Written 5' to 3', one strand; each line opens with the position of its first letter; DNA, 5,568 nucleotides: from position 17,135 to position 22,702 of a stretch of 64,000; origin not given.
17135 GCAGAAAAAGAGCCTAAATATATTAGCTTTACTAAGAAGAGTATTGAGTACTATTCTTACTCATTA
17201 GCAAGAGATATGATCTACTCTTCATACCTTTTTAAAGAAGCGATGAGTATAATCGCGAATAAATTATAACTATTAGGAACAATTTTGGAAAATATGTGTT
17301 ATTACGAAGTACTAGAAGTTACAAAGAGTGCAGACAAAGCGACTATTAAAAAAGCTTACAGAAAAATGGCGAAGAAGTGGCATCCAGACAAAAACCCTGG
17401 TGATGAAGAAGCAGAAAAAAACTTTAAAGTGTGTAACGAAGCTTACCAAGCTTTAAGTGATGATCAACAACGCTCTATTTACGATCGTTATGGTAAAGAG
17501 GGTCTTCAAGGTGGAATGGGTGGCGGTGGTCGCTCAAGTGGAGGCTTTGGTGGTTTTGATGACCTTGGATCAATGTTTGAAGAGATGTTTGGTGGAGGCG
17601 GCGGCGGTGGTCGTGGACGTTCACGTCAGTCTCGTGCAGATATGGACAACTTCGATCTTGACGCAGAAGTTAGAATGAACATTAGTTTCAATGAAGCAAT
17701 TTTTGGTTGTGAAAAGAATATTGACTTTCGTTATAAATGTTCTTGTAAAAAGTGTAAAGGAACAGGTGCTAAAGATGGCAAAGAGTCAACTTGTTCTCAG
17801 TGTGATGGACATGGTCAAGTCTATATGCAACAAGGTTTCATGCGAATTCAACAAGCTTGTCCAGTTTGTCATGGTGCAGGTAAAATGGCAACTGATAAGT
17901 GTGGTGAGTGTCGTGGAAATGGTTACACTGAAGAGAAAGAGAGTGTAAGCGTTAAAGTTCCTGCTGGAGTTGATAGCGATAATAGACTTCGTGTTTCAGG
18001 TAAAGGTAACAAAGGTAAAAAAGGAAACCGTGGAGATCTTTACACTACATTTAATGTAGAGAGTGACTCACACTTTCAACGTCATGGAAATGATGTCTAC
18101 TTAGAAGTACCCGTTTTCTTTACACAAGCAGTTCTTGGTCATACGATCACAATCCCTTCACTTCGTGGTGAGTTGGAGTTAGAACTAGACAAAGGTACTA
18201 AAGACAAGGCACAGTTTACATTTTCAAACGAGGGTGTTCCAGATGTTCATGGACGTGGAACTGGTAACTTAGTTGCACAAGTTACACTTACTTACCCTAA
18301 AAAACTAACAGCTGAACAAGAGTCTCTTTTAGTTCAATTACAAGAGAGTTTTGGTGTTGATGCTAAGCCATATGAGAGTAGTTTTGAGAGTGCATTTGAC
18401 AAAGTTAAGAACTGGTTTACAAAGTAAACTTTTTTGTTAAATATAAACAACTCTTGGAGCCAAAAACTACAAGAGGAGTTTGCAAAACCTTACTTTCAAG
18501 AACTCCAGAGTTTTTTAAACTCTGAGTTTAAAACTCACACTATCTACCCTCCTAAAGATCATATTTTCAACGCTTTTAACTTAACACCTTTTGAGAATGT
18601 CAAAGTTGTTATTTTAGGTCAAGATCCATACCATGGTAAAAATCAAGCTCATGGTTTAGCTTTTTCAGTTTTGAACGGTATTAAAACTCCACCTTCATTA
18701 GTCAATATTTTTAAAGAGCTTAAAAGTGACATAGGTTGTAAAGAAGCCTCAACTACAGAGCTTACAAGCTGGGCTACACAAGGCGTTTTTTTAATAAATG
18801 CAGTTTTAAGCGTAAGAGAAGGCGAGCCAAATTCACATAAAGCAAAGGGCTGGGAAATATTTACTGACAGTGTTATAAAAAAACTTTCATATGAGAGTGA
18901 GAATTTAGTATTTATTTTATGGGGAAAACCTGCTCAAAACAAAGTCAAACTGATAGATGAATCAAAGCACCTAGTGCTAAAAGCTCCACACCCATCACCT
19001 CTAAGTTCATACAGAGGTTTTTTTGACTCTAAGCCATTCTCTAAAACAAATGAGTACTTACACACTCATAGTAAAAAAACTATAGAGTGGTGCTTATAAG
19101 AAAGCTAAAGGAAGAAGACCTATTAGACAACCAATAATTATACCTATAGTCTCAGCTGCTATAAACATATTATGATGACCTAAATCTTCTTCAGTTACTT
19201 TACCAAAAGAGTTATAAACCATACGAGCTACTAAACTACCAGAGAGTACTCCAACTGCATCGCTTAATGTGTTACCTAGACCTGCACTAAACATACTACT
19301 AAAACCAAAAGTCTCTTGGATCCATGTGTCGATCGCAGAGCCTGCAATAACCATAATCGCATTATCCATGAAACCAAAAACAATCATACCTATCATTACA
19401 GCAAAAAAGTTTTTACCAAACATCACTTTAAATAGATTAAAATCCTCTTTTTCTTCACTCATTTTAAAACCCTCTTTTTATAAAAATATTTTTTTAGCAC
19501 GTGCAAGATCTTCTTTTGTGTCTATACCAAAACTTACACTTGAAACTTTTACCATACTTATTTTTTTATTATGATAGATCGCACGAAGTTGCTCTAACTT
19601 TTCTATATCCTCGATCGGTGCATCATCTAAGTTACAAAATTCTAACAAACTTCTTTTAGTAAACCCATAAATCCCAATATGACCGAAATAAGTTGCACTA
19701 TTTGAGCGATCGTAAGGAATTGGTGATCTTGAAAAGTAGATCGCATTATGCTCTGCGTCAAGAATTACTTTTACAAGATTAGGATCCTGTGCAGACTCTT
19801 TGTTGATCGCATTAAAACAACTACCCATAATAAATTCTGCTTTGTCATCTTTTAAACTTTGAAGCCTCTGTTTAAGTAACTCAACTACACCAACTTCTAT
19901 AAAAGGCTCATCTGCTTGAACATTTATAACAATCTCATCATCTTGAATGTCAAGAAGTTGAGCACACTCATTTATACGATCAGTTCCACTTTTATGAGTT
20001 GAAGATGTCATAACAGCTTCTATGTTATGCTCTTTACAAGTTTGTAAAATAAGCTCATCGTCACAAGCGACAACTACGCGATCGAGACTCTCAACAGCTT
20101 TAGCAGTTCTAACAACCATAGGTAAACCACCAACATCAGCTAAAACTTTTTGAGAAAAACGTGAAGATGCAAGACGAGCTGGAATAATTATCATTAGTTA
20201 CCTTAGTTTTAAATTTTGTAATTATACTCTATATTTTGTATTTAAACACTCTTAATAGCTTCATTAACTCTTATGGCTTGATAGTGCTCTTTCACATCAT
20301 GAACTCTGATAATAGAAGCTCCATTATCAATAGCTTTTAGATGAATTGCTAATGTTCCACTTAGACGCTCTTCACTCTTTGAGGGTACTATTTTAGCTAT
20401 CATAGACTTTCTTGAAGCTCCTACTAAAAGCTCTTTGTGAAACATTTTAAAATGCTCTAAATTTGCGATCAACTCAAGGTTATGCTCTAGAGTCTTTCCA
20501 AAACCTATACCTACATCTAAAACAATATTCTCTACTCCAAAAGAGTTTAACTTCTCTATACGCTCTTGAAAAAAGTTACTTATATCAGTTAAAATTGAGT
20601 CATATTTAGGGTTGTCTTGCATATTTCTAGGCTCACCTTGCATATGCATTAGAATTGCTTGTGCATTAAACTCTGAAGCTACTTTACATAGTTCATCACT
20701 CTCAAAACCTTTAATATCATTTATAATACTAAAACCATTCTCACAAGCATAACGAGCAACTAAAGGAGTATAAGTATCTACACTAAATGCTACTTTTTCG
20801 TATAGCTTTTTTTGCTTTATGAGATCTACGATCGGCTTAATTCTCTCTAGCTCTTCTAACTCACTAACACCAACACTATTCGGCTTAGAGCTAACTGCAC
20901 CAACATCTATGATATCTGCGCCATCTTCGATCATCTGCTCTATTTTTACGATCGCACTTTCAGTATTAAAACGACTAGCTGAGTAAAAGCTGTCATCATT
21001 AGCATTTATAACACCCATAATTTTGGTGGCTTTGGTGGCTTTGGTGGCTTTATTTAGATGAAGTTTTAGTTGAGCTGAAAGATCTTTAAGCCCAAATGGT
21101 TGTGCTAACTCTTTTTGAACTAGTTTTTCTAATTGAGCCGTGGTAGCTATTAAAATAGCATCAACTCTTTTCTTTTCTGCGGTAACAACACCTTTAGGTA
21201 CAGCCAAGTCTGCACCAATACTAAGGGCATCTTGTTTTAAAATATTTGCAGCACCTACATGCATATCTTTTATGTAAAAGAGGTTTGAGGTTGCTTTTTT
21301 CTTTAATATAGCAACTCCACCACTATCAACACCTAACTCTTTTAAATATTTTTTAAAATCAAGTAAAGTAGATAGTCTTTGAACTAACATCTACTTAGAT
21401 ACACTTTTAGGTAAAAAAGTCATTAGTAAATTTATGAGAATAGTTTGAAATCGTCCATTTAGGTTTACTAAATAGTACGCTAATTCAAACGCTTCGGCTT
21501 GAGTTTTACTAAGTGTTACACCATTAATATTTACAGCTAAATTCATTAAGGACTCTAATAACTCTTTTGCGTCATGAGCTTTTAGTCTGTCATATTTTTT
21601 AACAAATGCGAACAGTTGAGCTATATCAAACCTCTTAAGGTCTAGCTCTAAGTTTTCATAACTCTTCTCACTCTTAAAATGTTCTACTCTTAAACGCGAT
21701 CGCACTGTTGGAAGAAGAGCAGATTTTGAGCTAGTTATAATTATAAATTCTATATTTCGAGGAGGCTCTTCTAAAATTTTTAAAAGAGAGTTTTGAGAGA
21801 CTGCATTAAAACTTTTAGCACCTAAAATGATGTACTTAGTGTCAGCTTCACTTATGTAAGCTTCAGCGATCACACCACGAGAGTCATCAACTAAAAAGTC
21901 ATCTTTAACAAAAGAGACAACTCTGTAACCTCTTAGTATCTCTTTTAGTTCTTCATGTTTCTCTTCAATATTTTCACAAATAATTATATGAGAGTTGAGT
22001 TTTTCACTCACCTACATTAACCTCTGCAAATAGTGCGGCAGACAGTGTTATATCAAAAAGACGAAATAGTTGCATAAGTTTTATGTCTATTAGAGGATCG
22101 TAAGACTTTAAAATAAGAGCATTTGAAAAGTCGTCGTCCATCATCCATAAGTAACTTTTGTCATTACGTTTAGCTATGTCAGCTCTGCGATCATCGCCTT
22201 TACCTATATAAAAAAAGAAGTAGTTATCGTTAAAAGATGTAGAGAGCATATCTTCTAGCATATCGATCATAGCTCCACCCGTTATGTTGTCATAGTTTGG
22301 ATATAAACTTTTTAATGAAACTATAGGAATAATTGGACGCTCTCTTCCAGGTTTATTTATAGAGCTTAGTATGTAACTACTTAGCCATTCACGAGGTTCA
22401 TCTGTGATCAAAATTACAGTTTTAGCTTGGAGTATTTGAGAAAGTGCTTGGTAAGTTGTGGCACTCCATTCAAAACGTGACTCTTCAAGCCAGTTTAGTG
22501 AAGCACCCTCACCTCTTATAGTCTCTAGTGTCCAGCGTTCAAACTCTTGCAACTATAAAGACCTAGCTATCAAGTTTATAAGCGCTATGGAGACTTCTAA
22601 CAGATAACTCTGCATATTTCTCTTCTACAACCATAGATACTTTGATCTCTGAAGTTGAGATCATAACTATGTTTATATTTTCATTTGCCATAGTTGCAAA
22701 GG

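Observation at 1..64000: HIP1-like palindrome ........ and its core CGATCG are heavily over-represented in an AT-rich genome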

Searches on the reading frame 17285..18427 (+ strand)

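Call 20: search_protein_families(library=pfam, proteins=[window:17285-18427:+], max_evalue=0.00001)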
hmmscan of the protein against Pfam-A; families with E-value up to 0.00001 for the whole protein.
window:17285-18427:+ (380 aa): 3 families
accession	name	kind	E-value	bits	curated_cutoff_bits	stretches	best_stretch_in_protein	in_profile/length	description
PF01556.23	DnaJ_C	-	1.8e-40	138.9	26.6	1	128-338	2-152/152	DnaJ C terminal domain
PF00226.36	DnaJ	-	1.5e-26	92.7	27.8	1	6-67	2-63/63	DnaJ domain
PF00684.25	DnaJ_CXXCXGXG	-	8.8e-14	52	32.7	1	154-213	1-65/65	DnaJ central domain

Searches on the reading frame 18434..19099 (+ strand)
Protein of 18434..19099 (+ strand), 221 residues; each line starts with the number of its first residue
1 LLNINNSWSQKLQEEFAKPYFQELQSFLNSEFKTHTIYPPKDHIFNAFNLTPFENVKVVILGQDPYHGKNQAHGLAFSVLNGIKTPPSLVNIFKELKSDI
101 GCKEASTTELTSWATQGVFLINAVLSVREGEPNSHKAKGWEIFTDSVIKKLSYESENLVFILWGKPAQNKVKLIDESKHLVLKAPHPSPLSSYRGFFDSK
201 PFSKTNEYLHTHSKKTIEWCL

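Call 20: search_protein_families(library=pfam, proteins=[window:18434-19099:+], max_evalue=0.00001)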
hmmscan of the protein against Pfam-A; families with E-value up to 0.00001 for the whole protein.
window:18434-19099:+ (221 aa): 1 family
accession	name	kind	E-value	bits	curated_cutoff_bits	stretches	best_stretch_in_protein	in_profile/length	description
PF03167.25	UDG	-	3.7e-18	66.4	24.3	1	51-209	4-140/141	Uracil DNA glycosylase superfamily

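Call 56: search_protein_families(library=ncbifam, proteins=[window:18434-19099:+], max_evalue=0.00001)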
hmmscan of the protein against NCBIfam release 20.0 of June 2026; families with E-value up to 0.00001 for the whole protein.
window:18434-19099:+ (221 aa): 5 families
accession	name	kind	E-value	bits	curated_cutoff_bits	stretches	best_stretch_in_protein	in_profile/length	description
NF003592.0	PRK05254.1-5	equivalog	2.7e-100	334.8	162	1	3-220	4-221/225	uracil-DNA glycosylase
NF003589.0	PRK05254.1-2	equivalog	3.2e-98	327.9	223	1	3-220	6-224/227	uracil-DNA glycosylase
TIGR00628.1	ung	equivalog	1.8e-83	279.6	185.75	1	6-213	2-209/210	uracil-DNA glycosylase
NF003591.1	PRK05254.1-4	equivalog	7.6e-75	251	237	1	5-210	2-207/208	uracil-DNA glycosylase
NF003588.0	PRK05254.1-1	equivalog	2.6e-64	216.9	143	1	4-221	10-224/225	uracil-DNA glycosylase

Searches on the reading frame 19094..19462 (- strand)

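Call 20: search_protein_families(library=pfam, proteins=[window:19094-19462:-], max_evalue=0.00001)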
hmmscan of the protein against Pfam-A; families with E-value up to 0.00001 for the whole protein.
window:19094-19462:- (122 aa): 1 family
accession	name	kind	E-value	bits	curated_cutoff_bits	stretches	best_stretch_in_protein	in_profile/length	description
PF10507.14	TMEM65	-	1.6e-22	80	25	1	23-122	3-108/109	Transmembrane protein 65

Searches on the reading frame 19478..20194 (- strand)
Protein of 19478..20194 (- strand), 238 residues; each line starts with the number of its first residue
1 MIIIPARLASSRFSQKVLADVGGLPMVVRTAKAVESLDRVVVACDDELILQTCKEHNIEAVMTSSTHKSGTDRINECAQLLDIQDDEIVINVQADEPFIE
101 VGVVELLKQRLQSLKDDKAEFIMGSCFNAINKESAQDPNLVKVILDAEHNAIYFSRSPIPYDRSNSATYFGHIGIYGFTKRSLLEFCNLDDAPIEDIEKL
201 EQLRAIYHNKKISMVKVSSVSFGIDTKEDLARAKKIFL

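Call 20: search_protein_families(library=pfam, proteins=[window:19478-20194:-], max_evalue=0.00001)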
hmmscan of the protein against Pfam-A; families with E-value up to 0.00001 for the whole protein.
window:19478-20194:- (238 aa): 2 families
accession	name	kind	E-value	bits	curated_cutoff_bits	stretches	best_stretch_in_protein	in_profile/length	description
PF02348.25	CTP_transf_3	-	1.4e-54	185.6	22.6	1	1-212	1-217/217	Cytidylyltransferase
PF12804.13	NTP_transf_3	-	7.8e-07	29.8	27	1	10-115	9-115/160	MobA-like NTP transferase domain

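Call 50: find_homologous_proteins(query=window:19478-20194:-, max_evalue=1e-40)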
Query window:19478-20194:- (238 aa): 5076 proteins with E <= 1e-40 among 8000 candidates; the best 120 are listed.
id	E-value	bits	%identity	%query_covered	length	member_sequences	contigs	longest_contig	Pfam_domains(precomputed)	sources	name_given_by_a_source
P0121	6.3e-150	515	100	100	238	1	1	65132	PF12804.14,PF02348.26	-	-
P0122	1.4e-121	422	82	100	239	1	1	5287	PF12804.14,PF02348.26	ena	-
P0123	1.2e-120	419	81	100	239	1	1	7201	PF12804.14,PF02348.26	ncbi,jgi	-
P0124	1.4e-120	419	81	100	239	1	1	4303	PF12804.14,PF02348.26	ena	-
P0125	4.0e-120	417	81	100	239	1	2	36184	PF12804.14,PF02348.26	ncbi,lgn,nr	ncbi:3-deoxy-manno-octulosonate cytidylyltransferase [bacterium]|nr:3-deoxy-manno-octulosonate cytid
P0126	4.6e-120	417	81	100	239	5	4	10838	PF12804.14,PF02348.26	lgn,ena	-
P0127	2.2e-119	415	81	100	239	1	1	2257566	PF12804.14,PF02348.26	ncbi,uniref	ncbi:3-deoxy-manno-octulosonate cytidylyltransferase [Sulfurimonas sp. HSL-1716]|uniref:3-deoxy-mann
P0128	2.3e-119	415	80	100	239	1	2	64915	PF12804.14,PF02348.26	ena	-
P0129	3.5e-119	414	80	100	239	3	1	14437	PF12804.14,PF02348.26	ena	-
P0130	5.7e-119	413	80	100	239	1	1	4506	PF12804.14,PF02348.26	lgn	-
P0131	2.1e-118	412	79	100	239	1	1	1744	PF02348.26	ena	-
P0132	2.1e-118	412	78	100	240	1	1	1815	PF12804.14,PF02348.26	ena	-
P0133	2.3e-118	411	79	100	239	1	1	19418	PF12804.14,PF02348.26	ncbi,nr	ncbi:MAG: 3-deoxy-manno-octulosonate cytidylyltransferase [Thiovulaceae bacterium]|nr:3-deoxy-manno-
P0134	1.7e-117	409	78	100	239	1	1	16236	PF12804.14,PF02348.26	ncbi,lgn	-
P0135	1.1e-116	406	78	100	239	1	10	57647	PF12804.14,PF02348.26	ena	-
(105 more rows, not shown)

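Call 52: find_encoding_contigs(protein=P0127, flank=10000, max_places=2)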
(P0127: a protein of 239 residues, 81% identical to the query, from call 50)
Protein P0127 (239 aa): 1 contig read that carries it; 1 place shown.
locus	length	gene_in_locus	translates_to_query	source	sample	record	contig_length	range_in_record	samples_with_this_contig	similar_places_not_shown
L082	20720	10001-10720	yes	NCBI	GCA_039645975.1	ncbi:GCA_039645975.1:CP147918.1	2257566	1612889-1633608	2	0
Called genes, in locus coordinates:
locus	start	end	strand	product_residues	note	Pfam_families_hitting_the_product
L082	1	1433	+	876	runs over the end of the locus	PF00133:tRNA-synt_1, PF01406:tRNA-synt_1e (faint), PF09334:tRNA-synt_1g, PF13603:tRNA-synt_1_2, PF09334:tRNA-synt_1g, PF08264:Anticodon_1, PF10458:Val_tRNA-synt_C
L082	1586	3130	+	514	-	PF00916:Sulfate_transp, PF01740:STAS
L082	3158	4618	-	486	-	-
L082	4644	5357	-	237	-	PF02107:FlgH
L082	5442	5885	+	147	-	PF09424:YqeY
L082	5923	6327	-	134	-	-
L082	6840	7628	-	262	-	PF00218:IGPS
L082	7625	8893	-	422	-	PF13428:TPR_14 (faint), PF13429:TPR_15 (faint)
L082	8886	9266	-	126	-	PF03692:CxxCxxCC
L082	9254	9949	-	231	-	PF05175:MTS, PF07669:Eco57I, PF13847:Methyltransf_31, PF08242:Methyltransf_12 (faint), PF13649:Methyltransf_25, PF01170:UPF0020 (weak)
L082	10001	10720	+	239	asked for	PF02348:CTP_transf_3, PF12804:NTP_transf_3 (weak)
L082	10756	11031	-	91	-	PF00312:Ribosomal_S15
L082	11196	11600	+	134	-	PF02082:Rrf2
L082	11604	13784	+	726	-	PF00771:FHIPEP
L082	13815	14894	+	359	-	-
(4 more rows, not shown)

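Call 53: find_encoding_contigs(protein=P0128, flank=10000, max_places=2)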
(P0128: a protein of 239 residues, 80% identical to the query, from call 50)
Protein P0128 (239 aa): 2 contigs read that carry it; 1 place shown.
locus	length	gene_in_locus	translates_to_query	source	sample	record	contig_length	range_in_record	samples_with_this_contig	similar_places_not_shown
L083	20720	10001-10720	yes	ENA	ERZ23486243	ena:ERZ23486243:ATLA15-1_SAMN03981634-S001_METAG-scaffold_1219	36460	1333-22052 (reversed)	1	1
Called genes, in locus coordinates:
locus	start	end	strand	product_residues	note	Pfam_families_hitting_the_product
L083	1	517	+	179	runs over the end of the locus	-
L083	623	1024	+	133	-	-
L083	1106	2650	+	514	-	PF00916:Sulfate_transp, PF01740:STAS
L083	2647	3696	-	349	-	PF20966:MASE6 (weak), PF00990:GGDEF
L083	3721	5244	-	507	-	-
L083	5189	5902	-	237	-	PF02107:FlgH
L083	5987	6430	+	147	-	PF09424:YqeY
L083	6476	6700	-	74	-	-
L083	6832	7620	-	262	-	PF00218:IGPS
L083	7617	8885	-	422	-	PF13429:TPR_15 (faint), PF13428:TPR_14 (faint)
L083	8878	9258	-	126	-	PF03692:CxxCxxCC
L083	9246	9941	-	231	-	PF02527:GidB (faint), PF05175:MTS, PF07669:Eco57I, PF13847:Methyltransf_31, PF08242:Methyltransf_12 (faint), PF13649:Methyltransf_25 (weak), PF01170:UPF0020 (faint)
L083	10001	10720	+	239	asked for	PF02348:CTP_transf_3, PF12804:NTP_transf_3 (weak)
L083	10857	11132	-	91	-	PF00312:Ribosomal_S15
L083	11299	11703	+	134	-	PF02082:Rrf2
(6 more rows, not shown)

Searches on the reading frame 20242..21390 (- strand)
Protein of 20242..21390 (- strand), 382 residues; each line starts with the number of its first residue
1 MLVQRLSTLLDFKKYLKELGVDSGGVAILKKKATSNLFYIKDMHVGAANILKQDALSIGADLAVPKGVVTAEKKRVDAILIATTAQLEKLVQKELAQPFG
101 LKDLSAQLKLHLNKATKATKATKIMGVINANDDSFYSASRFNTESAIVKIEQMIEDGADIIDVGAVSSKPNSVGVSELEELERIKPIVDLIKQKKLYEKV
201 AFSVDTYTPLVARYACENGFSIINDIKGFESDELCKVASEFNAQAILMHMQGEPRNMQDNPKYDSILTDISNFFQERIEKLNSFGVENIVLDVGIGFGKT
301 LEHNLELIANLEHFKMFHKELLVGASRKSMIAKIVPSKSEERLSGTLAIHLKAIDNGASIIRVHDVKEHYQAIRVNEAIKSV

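Call 20: search_protein_families(library=pfam, proteins=[window:20242-21390:-], max_evalue=0.00001)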
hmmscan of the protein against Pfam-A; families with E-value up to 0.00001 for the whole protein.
window:20242-21390:- (382 aa): 1 family
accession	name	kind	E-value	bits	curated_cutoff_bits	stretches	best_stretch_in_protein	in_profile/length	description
PF00809.28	Pterin_bind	-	1.9e-72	244.3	25.5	1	125-364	1-244/244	Pterin binding enzyme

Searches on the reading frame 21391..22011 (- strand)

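Call 20: search_protein_families(library=pfam, proteins=[window:21391-22011:-], max_evalue=0.00001)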
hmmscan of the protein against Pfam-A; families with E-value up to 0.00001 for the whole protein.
window:21391-22011:- (206 aa): 1 family
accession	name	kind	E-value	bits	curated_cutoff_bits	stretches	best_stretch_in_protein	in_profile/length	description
PF13177.12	DNA_pol3_delta2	-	4.4e-15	56.5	27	1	59-114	104-159/161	DNA polymerase III, delta subunit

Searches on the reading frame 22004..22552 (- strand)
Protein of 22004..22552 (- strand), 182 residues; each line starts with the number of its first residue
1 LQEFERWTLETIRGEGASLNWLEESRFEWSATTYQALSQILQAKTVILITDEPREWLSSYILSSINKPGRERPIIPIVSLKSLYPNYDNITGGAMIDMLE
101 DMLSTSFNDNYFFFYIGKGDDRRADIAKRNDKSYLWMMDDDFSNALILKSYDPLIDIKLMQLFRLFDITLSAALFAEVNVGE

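Call 20: search_protein_families(library=pfam, proteins=[window:22004-22552:-], max_evalue=0.00001)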
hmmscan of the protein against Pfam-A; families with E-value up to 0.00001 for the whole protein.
window:22004-22552:- (182 aa): 1 family
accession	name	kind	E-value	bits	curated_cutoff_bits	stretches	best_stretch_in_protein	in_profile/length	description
PF12163.13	HobA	-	7.6e-70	234.5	27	1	1-180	1-180/180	DNA replication regulator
